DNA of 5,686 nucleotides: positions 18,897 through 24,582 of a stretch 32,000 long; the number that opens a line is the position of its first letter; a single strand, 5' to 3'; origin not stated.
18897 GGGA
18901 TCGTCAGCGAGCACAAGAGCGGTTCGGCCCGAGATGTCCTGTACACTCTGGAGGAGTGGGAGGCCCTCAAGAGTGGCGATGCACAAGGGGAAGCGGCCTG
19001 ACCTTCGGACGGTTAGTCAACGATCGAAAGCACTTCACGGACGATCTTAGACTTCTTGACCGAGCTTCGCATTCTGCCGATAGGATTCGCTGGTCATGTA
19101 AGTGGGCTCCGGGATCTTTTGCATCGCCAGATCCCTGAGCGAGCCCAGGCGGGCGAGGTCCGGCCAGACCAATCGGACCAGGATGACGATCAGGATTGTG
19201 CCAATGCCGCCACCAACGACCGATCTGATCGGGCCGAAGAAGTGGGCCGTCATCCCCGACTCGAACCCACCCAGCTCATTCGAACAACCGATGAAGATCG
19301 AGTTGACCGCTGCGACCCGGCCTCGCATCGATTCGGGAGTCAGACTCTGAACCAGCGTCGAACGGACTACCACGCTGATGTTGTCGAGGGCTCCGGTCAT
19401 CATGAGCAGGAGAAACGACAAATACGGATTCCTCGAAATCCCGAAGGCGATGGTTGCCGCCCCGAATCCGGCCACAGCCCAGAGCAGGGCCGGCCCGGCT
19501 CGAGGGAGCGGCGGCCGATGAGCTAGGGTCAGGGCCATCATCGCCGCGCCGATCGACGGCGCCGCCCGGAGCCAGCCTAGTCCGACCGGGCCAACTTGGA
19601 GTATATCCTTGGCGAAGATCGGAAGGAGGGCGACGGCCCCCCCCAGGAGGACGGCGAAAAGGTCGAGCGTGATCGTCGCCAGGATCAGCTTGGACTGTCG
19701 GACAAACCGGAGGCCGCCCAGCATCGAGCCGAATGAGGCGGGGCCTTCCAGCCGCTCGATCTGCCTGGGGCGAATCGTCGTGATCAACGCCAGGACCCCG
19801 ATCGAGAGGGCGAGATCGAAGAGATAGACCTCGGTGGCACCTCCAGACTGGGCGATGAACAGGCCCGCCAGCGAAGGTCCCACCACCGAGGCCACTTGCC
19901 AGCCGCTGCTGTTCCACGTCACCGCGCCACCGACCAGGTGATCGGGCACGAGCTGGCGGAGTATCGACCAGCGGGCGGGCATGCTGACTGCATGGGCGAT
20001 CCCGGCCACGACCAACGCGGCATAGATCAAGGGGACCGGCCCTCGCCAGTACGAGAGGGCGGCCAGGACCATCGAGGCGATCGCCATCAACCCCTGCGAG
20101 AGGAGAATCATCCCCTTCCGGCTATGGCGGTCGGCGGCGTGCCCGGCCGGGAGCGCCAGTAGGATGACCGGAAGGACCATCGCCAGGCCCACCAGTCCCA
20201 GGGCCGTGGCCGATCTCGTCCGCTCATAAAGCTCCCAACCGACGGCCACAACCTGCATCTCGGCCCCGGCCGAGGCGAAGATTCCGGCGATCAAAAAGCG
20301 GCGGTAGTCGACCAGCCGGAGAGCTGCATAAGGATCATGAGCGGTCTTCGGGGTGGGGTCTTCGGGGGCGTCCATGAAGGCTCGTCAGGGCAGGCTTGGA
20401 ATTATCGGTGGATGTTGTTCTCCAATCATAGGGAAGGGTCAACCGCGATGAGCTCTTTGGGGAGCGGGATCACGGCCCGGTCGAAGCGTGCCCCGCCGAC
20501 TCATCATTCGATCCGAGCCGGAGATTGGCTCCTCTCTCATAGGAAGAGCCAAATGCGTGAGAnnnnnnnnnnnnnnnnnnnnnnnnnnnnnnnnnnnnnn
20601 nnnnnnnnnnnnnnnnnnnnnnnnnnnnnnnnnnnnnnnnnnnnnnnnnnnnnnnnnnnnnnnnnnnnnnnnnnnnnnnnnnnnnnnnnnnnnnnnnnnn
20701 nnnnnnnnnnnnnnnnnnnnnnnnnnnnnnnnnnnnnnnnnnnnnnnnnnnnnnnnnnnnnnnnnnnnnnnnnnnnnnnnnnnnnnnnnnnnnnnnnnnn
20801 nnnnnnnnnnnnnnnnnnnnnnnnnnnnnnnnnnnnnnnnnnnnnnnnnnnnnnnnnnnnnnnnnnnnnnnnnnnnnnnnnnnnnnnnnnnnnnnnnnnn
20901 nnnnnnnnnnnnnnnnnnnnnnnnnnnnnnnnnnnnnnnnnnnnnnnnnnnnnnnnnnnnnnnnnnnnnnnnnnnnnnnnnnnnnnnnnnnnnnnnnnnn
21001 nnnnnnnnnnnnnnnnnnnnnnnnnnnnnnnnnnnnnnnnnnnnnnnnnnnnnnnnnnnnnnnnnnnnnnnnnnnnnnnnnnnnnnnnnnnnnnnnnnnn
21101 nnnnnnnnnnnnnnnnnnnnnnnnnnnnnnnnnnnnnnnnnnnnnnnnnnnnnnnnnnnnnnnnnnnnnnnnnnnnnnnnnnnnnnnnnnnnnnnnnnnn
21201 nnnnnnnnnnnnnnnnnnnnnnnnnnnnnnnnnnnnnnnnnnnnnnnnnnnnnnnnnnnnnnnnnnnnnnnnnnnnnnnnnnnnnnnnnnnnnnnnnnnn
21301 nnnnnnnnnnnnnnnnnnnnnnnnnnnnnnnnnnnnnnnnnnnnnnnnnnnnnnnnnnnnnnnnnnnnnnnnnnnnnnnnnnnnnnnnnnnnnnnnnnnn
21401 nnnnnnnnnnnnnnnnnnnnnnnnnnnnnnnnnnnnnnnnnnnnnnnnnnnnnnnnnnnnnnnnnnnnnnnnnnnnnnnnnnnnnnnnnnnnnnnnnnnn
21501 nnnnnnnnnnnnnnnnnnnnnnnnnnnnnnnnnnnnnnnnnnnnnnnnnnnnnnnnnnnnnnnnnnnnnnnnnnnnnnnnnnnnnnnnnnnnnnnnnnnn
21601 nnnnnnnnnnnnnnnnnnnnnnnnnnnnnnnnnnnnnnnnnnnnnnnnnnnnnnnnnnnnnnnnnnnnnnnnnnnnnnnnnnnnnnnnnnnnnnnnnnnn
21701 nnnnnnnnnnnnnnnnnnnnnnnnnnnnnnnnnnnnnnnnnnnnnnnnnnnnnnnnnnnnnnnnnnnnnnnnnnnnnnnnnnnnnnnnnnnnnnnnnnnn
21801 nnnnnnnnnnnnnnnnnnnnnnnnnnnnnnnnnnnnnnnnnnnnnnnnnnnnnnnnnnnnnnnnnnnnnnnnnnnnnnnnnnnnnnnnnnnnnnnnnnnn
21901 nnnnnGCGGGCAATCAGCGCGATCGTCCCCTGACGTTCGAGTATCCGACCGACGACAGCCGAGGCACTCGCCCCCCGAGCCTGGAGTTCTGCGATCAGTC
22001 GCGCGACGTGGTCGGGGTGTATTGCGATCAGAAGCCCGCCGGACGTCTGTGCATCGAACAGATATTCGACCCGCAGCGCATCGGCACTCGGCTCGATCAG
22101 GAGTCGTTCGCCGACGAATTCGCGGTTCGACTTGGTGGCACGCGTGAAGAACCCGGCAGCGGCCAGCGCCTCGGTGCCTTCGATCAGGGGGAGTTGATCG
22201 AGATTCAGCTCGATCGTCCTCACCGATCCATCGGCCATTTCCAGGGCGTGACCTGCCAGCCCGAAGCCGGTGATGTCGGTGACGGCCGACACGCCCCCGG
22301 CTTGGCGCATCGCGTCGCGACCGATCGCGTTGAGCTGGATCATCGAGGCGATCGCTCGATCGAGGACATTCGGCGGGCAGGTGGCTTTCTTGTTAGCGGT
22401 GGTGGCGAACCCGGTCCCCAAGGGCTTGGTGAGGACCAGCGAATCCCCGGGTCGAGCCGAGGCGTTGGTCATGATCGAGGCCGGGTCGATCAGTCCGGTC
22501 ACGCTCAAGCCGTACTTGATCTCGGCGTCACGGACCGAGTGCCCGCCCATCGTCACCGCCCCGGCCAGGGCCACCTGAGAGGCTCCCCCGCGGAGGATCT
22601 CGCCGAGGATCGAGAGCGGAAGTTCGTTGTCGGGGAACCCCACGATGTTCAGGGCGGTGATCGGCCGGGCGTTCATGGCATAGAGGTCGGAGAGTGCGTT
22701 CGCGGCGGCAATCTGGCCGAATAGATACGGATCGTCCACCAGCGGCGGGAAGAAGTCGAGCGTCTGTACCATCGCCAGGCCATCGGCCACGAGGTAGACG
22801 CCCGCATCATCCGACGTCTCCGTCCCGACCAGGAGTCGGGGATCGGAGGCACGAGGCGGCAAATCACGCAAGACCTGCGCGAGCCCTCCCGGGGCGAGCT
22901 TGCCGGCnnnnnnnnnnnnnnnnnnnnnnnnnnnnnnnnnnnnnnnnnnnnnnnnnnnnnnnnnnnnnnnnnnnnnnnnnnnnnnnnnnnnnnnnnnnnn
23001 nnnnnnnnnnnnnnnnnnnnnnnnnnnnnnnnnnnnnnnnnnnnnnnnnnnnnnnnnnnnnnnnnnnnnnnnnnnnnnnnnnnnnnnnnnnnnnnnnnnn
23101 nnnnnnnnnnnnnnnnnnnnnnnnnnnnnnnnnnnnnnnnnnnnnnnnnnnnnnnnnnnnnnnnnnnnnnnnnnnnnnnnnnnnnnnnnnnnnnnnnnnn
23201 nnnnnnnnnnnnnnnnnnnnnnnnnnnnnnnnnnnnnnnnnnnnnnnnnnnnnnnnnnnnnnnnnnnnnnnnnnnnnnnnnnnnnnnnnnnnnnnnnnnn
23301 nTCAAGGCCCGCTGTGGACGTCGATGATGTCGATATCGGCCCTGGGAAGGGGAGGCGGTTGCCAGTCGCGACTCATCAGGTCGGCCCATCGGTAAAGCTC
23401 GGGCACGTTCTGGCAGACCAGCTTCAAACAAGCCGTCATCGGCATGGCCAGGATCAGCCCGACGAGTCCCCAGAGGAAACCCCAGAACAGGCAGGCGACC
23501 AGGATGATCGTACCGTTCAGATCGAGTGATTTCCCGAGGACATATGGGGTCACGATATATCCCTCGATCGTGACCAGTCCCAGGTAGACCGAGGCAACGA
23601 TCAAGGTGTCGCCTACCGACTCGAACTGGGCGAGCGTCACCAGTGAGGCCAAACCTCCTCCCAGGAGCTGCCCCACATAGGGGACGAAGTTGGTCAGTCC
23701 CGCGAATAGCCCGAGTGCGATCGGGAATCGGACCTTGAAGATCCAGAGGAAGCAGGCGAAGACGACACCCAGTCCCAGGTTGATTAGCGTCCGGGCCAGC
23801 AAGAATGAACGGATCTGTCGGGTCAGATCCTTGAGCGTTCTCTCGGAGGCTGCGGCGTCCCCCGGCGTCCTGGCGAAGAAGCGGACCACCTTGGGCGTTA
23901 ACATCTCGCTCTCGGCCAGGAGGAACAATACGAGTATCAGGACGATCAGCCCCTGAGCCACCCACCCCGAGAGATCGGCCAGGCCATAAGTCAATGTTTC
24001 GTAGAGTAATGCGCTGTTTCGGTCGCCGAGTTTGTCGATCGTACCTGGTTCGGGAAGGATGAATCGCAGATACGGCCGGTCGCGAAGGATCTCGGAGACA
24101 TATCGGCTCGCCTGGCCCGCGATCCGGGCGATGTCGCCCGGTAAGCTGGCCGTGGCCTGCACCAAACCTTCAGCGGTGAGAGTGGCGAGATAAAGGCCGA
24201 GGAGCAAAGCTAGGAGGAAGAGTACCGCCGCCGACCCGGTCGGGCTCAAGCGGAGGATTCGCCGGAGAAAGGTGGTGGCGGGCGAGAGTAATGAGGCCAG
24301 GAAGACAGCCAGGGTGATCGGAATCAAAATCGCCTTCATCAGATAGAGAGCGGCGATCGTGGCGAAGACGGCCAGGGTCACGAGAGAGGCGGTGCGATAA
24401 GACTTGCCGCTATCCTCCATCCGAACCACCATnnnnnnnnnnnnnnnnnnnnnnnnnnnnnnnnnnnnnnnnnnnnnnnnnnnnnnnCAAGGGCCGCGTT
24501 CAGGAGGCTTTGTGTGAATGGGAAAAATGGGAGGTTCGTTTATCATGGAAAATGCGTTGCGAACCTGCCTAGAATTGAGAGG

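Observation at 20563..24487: Co-directional cluster: AI-2E permease, Rdx(CxxU) selenoprotein, Sec-containing SelD and an unassigned Tat-exported protein (candidate selenium-handling module)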

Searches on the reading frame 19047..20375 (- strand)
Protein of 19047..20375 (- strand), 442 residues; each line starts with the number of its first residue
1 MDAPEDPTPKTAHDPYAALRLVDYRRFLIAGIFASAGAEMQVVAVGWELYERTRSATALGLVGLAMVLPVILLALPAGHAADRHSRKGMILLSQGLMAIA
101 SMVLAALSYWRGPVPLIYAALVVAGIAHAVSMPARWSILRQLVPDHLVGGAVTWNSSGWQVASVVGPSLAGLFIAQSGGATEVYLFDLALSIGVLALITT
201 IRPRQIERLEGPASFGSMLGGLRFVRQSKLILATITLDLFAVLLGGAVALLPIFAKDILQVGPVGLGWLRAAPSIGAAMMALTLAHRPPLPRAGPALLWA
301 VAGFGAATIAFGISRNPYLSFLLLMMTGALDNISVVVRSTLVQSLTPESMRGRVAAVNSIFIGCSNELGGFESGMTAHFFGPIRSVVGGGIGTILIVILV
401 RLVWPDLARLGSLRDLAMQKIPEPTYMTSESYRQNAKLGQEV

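Call 19: search_protein_families(library=pfam, proteins=[window:19047-20375:-], max_evalue=0.001)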
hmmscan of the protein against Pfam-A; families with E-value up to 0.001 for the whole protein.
window:19047-20375:- (442 aa): 2 families
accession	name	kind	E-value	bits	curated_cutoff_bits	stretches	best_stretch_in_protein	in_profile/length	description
PF05977.19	MFS_3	-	1.8e-37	129.4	27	1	15-401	3-391/524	Transmembrane secretion effector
PF07690.21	MFS_1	-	8.2e-28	97.8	33.4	1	28-313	2-285/347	Major Facilitator Superfamily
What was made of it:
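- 19047..20375 (-): MFS_3 transporter, co-directional, 187 nt downstream of tat438 (context; syntenic in the closest relatives). PF05977, E=1.8e-37 (call 19).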

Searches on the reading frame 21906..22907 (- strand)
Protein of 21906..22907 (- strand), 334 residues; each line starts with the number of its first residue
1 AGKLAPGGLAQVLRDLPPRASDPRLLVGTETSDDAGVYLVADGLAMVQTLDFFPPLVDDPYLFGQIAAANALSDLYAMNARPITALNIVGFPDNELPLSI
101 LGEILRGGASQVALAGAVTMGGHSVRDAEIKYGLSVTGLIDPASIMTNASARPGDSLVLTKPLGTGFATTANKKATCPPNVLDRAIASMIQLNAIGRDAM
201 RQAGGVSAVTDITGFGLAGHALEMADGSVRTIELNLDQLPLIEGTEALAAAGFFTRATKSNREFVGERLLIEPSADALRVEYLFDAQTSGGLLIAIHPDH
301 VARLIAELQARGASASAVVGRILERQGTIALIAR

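Call 46: find_related_loci(query=A3, collection=metagenome_contigs, flank=6000)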
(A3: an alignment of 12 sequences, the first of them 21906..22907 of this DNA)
Query A3 (334 aa) in metagenome_contigs; peptide patterns used: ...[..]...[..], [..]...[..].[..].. (x = any residue, [..] = any of these).
600 stretches matched a pattern (row limit reached: there are more); 591 encode a relative of the query (tblastn E <= 1e-3); the best 80 are kept; 80 distinct loci.
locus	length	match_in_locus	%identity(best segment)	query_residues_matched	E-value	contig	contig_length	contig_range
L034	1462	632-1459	70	1-276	1e-137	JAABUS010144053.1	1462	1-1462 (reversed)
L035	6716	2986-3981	57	1-334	6e-112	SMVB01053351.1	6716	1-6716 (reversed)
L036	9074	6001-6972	58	1-326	2e-108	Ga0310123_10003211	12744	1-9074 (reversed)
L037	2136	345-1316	49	1-326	2e-101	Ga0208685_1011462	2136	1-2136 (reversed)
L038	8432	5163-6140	51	1-328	2e-96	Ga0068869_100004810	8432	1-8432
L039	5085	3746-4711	51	1-324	5e-96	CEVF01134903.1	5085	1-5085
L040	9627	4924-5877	49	1-320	7e-95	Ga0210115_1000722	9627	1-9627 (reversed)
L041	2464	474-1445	49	1-326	5e-98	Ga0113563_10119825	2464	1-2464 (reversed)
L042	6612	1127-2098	47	1-326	2e-93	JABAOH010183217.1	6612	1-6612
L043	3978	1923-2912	47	1-332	1e-93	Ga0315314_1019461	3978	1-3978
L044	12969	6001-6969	50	1-325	6e-93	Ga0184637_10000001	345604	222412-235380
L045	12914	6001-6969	47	1-326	1e-92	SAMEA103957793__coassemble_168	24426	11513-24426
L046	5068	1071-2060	45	3-334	1e-91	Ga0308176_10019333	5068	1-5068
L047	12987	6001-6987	48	1-327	1e-91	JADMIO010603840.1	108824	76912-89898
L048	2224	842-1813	49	1-326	1e-95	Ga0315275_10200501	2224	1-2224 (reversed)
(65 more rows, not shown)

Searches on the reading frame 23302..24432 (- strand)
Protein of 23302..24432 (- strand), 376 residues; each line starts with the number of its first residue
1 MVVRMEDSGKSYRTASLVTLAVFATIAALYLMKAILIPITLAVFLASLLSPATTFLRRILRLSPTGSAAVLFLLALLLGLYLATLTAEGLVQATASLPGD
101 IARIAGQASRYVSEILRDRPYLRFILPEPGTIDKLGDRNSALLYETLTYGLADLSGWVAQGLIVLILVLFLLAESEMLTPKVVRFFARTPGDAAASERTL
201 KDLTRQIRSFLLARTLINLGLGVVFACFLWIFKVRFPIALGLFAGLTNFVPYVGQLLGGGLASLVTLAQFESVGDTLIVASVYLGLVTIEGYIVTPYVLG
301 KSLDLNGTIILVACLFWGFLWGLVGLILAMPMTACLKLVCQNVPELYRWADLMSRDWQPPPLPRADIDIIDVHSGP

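Call 7: search_protein_families(library=pfam, proteins=[window:23302-24432:-], max_evalue=0.1)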
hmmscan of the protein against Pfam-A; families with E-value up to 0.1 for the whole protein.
window:23302-24432:- (376 aa): 1 family
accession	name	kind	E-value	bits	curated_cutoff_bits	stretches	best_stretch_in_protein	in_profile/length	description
PF01594.21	AI-2E_transport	-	3.3e-43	148.6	34.3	1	19-341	4-324/327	AI-2E family transporter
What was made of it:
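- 23302..24432 (-): AI-2E family permease (376 aa), first gene of the co-directional run. PF01594, E=3.3e-43 (call 7).
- On AI-2E transporter family: 148.6 bits against 34.3, residues 19-341 (call 7).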

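Call 8: search_protein_families(library=ncbifam, proteins=[window:23302-24432:-], max_evalue=0.1)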
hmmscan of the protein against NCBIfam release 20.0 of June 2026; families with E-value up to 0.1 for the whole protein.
window:23302-24432:- (376 aa): 3 families
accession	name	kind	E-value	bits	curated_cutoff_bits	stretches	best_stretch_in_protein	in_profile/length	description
NF008930.0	PRK12287.1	subfamily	9e-29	101.1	318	1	25-354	23-339/344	AI-2E family transporter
NF045801.1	efflux_ABUW_0982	equivalog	1.1e-19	70.7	675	1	25-353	18-353/392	chloramphenicol efflux transporter CxpE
TIGR02872.1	spore_ytvI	equivalog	9.4e-16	58.1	198.15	1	18-333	5-329/341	sporulation integral membrane protein YtvI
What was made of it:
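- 23302..24432 (-): Below every NCBIfam equivalog cutoff (call 8), so the substrate is unknown.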
